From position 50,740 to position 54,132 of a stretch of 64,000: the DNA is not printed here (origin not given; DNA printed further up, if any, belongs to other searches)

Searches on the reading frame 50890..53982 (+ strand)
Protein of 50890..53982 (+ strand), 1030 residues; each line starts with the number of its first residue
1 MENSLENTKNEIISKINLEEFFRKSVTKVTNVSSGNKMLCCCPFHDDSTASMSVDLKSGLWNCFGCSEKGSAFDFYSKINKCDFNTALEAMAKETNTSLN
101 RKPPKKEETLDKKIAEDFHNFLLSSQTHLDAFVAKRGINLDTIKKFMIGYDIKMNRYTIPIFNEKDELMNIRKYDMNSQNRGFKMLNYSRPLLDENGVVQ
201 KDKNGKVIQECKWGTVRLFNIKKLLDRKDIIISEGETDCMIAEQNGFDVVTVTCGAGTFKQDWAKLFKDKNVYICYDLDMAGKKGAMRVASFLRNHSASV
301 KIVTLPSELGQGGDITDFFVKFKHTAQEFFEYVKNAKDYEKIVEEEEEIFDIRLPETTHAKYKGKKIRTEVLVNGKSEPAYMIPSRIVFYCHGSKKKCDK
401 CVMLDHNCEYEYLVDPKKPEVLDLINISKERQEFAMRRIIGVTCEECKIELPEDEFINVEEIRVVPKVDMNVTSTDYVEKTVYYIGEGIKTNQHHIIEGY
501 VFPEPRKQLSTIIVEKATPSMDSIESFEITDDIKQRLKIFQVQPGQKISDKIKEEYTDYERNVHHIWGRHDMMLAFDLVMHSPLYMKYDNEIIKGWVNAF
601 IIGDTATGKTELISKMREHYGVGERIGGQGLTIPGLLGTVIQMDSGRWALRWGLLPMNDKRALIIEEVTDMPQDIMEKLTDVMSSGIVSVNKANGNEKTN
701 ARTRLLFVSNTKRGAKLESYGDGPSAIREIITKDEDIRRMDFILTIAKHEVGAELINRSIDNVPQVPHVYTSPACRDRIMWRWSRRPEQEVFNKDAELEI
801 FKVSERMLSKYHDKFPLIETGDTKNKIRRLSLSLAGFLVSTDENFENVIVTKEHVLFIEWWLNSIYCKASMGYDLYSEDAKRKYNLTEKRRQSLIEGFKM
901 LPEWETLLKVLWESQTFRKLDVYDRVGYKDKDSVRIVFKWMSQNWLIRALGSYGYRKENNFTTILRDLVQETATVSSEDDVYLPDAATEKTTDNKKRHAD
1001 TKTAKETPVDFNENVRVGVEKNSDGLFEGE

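Call 12: search_protein_families(library=pfam, proteins=[window:50890-53982:+], max_evalue=0.01)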
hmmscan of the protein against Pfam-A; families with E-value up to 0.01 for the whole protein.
window:50890-53982:+ (1030 aa): 6 families
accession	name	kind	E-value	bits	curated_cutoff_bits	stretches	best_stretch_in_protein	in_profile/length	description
PF01807.25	Zn_ribbon_DnaG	-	4.1e-18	65.4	24.9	1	10-101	7-95/98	CHC2 zinc finger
PF00493.29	MCM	-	2.8e-14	53.2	23.3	1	563-746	23-204/224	MCM P-loop domain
PF13155.12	Toprim_2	-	1.4e-09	38.6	22.1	1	231-315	1-84/88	Toprim-like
PF13662.12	Toprim_4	-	6.2e-07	30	25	1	230-302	3-83/85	Toprim domain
PF01751.28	Toprim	-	8.9e-05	23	23.1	1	230-295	2-86/96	Toprim domain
PF07728.20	AAA_5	-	0.0016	18.9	22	1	600-713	3-125/139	AAA domain (dynein-related subfamily)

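Call 14: search_dna_similar(query=window:50890-53982:+, collection=phages, mode=protein, max_rows=20)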
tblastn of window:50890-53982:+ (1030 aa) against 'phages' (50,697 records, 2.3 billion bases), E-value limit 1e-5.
Records with a match: 245; places in all: 247; records where one place covers at least 80% of the query: 48.
Best place of each record, by identity: <60% 245.
By first word of the organism name: Helicobacter 46; Streptomyces 43; Bacteriophage 38; Microbacterium 36; Porphyromonas 16; Gordonia 14; Bacillus 13; Leptospira 4; Klebsiella 4; Halorubrum 3; and 17 more.
By host as written in the record: Helicobacter pylori 30; Microbacterium foliorum NRRL B-24224 25; - 25; Streptomyces lividans JI 1326 19; Streptomyces griseus ATCC 10137 18; Microbacterium foliorum NRRL B-24224 SEA 11; Gordonia rubripertincta NRRL B-16540 9; Bacillus cereus 4; and 71 more.
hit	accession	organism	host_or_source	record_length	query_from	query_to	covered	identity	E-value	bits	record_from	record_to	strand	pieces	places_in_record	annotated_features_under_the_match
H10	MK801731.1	Microbacterium phage Anakin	Microbacterium foliorum NRRL B-24224 SEA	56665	42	1018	95%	30.1%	2e-110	384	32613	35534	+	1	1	47: DNA primase/helicase | 48: hypothetical protein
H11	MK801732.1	Microbacterium phage NarutoRun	Microbacterium foliorum NRRL B-24224 SEA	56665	42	1018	95%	30.1%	2e-110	384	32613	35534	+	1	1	47: DNA primase/helicase | 48: hypothetical protein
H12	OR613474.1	Microbacterium phage PhunaPhoke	Microbacterium foliorum NRRL B-24224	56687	42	1018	95%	30.1%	2e-110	384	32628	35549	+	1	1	47: DNA primase/helicase | 48: hypothetical protein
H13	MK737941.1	Microbacterium phage Rachella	Microbacterium foliorum NRRL B-24224 SEA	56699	42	1018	95%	30.1%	2e-110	384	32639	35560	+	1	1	47: DNA primase/helicase | 48: hypothetical protein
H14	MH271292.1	Microbacterium phage AnnaSerena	Microbacterium foliorum NRRL B-24224 SEA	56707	42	1018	95%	30.1%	2e-110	384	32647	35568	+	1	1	47: DNA primase/helicase | 48: hypothetical protein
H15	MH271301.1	Microbacterium phage Krampus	Microbacterium foliorum NRRL B-24224 SEA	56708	42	1018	95%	30.1%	2e-110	384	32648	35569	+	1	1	47: DNA primase/helicase | 48: hypothetical protein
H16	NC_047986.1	Microbacterium phage Krampus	Microbacterium foliorum NRRL B-24224 SEA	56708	42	1018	95%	30.1%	2e-110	384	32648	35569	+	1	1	47: DNA primase | 48: hypothetical protein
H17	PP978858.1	Microbacterium phage Pharpay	Microbacterium foliorum NRRL B-24224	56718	42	1018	95%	30.1%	3e-110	383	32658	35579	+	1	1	47: DNA primase/helicase | 48: hypothetical protein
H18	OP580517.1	Microbacterium phage Hager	Microbacterium foliorum NRRL B-24224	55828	42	940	87%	30.9%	1e-110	385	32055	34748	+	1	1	48: DNA primase/helicase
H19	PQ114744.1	Microbacterium phage Poultress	Microbacterium foliorum NRRL B-24224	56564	42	940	87%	30.9%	1e-110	384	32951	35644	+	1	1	46: DNA primase/helicase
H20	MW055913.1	Arthrobacter phage Wollypog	Arthrobacter globiformis B-2979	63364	42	981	91%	28.9%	2e-100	354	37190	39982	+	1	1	50: DNA primase/helicase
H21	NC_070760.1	Arthrobacter phage Wollypog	Arthrobacter globiformis B-2979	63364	42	981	91%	28.9%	2e-100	354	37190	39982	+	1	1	50: DNA primase/helicase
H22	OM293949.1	Weizmannia phage Youna2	Weizmannia coagulans KACC 15983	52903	7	966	93%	28.3%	2e-104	366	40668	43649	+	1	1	DNA primase small subunit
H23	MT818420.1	Microbacterium phage Gilda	Microbacterium foliorum NRRL B-24224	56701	42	886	82%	32.0%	2e-110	384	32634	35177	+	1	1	47: DNA primase/helicase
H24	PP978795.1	Microbacterium phage OverHedge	Microbacterium foliorum NRRL B-24224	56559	42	886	82%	32.0%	2e-110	384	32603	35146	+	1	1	47: DNA primase/helicase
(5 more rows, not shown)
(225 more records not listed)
